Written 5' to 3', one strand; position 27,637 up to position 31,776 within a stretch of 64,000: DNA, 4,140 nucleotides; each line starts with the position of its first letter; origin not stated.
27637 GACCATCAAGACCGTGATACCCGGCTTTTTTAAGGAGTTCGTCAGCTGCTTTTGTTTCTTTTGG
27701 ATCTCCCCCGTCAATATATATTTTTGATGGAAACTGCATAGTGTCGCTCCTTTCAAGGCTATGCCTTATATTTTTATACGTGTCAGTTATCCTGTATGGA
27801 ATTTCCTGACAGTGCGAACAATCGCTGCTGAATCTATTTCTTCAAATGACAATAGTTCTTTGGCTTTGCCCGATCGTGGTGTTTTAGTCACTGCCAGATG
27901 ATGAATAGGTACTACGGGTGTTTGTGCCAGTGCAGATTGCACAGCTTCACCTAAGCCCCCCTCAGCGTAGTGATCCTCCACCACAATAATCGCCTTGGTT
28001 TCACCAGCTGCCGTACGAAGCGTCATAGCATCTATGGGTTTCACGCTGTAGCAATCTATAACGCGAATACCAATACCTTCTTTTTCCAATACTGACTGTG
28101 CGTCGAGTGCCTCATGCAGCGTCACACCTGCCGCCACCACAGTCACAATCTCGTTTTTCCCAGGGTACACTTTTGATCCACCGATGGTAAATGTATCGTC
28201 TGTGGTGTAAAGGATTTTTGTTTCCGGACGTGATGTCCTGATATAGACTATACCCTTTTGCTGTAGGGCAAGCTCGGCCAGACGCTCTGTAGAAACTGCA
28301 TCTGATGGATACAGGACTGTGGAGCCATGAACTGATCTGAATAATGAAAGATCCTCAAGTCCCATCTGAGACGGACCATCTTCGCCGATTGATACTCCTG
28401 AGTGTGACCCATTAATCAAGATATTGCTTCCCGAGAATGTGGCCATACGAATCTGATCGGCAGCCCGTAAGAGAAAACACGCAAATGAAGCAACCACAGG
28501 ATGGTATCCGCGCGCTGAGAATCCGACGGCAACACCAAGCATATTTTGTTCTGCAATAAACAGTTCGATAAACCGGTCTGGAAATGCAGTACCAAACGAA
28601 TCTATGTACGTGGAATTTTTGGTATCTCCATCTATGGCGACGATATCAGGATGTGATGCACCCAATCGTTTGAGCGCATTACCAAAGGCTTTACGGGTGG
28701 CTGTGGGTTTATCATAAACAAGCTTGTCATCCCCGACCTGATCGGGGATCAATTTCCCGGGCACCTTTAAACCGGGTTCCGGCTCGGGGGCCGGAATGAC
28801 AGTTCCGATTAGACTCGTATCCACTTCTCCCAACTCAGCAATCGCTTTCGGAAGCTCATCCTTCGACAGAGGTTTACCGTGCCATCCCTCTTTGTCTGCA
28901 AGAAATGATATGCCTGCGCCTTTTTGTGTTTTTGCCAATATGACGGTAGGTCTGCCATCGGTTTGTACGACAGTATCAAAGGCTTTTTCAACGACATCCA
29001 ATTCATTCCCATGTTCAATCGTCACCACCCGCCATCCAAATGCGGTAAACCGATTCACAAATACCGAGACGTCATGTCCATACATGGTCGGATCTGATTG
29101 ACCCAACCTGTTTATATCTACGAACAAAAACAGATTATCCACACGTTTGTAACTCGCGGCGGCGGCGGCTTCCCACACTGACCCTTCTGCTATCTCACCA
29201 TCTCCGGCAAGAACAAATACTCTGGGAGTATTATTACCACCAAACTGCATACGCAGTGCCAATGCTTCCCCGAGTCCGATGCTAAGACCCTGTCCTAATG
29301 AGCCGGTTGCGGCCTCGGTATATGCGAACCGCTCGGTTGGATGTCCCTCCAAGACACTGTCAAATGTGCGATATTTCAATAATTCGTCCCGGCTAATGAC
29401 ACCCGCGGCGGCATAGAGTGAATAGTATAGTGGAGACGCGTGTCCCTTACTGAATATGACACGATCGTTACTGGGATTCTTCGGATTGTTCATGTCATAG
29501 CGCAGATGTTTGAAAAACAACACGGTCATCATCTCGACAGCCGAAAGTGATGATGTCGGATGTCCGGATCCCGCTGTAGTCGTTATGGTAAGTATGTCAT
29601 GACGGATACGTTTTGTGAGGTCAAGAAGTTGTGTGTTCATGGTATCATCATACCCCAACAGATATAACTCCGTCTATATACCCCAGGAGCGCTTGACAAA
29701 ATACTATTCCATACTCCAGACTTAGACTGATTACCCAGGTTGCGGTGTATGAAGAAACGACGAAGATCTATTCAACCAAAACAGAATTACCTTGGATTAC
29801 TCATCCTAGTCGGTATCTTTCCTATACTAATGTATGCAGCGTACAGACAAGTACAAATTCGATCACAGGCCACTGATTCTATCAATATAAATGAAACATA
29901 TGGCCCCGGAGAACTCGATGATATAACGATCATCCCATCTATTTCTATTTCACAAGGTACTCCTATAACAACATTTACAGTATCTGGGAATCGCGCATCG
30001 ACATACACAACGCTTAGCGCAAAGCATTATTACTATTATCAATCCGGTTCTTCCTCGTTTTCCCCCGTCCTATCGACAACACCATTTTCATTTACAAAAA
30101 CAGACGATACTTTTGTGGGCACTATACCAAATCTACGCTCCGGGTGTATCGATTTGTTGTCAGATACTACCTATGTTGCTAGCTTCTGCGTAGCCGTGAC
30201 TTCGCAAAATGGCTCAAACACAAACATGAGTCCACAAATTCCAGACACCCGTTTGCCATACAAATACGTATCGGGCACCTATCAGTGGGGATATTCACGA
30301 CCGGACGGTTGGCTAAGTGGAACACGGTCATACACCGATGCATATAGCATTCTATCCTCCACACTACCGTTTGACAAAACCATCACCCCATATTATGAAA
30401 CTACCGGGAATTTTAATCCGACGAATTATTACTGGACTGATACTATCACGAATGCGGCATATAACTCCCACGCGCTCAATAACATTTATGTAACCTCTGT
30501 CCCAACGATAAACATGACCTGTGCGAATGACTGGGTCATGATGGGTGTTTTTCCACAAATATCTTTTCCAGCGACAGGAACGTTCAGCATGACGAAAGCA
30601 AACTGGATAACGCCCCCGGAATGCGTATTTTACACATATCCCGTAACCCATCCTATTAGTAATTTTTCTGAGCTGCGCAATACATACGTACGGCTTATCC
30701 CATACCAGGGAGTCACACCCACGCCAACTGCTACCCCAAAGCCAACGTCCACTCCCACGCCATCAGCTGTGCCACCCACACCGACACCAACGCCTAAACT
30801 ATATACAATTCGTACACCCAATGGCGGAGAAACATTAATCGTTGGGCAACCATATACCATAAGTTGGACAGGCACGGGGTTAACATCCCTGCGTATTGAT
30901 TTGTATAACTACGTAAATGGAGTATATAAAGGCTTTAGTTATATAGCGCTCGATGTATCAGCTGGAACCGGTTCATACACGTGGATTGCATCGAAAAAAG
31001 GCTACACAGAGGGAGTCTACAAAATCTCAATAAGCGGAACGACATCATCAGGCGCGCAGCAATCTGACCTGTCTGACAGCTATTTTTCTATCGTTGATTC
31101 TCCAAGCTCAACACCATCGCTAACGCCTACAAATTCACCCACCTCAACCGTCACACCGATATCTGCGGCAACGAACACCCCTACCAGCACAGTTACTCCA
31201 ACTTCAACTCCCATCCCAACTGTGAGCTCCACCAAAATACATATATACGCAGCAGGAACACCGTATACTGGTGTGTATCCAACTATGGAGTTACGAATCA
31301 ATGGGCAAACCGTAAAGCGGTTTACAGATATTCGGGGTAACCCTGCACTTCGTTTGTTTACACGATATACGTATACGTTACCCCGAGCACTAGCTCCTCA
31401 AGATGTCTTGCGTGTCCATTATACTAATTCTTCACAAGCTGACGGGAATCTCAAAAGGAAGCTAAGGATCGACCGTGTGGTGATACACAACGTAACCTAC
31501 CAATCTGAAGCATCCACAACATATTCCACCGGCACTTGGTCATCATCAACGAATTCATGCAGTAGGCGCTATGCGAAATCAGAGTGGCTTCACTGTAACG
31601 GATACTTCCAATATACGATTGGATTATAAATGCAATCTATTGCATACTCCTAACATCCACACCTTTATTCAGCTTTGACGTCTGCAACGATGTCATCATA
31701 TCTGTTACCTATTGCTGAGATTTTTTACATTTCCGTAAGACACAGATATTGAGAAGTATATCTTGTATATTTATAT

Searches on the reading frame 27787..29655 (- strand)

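Call 38: search_protein_families(library=pfam, proteins=[window:27787-29655:-], max_evalue=0.01)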
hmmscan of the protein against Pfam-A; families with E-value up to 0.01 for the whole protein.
window:27787-29655:- (622 aa): 5 families
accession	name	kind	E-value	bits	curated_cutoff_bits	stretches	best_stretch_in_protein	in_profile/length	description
PF02779.29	Transket_pyr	-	3.1e-42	144.6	27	1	318-479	3-172/174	Transketolase, pyrimidine binding domain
PF00456.26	Transketolase_N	-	3.4e-42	145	22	1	17-276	9-276/334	Transketolase, thiamine diphosphate binding domain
PF02780.25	Transketolase_C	-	5.3e-25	88.2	25.9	1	501-611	9-123/124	Transketolase, C-terminal domain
PF13292.11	DXP_synthase_N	-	2.4e-06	27.5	21.2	1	7-173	15-163/274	1-deoxy-D-xylulose-5-phosphate synthase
PF22613.1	Transketolase_C_1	-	0.00064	20.4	27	1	501-575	11-70/113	Transketolase-like TK C-terminal domain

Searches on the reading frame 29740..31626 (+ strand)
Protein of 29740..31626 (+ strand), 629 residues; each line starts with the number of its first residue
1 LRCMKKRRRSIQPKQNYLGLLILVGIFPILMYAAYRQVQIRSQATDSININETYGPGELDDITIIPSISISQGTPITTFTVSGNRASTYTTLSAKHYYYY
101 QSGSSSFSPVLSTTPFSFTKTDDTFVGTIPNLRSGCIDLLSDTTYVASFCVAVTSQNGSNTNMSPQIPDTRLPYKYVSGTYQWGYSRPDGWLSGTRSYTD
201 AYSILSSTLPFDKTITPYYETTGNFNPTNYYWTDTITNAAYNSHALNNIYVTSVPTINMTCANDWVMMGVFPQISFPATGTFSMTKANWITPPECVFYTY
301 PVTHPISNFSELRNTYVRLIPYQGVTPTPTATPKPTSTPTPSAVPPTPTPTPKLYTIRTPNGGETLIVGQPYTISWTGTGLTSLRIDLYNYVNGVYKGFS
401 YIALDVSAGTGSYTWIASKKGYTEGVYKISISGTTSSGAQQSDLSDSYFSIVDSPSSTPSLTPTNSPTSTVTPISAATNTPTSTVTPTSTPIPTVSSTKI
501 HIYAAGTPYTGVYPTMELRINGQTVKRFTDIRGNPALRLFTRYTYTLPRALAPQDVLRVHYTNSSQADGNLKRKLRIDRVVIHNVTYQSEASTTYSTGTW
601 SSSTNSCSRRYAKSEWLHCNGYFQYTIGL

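Call 38: search_protein_families(library=pfam, proteins=[window:29740-31626:+], max_evalue=0.01)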
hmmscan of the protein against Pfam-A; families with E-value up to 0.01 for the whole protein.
window:29740-31626:+ (629 aa): 2 families
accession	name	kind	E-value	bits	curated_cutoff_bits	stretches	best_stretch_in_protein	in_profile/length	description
PF16841.11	CBM60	-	1.2e-11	45.4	28.2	1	500-596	2-90/91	Ca-dependent carbohydrate-binding module xylan-binding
PF10342.15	Kre9_KNH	-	3.3e-07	31.4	24.6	1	359-443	1-87/94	Kre9/KNH-like N-terminal Ig-like domain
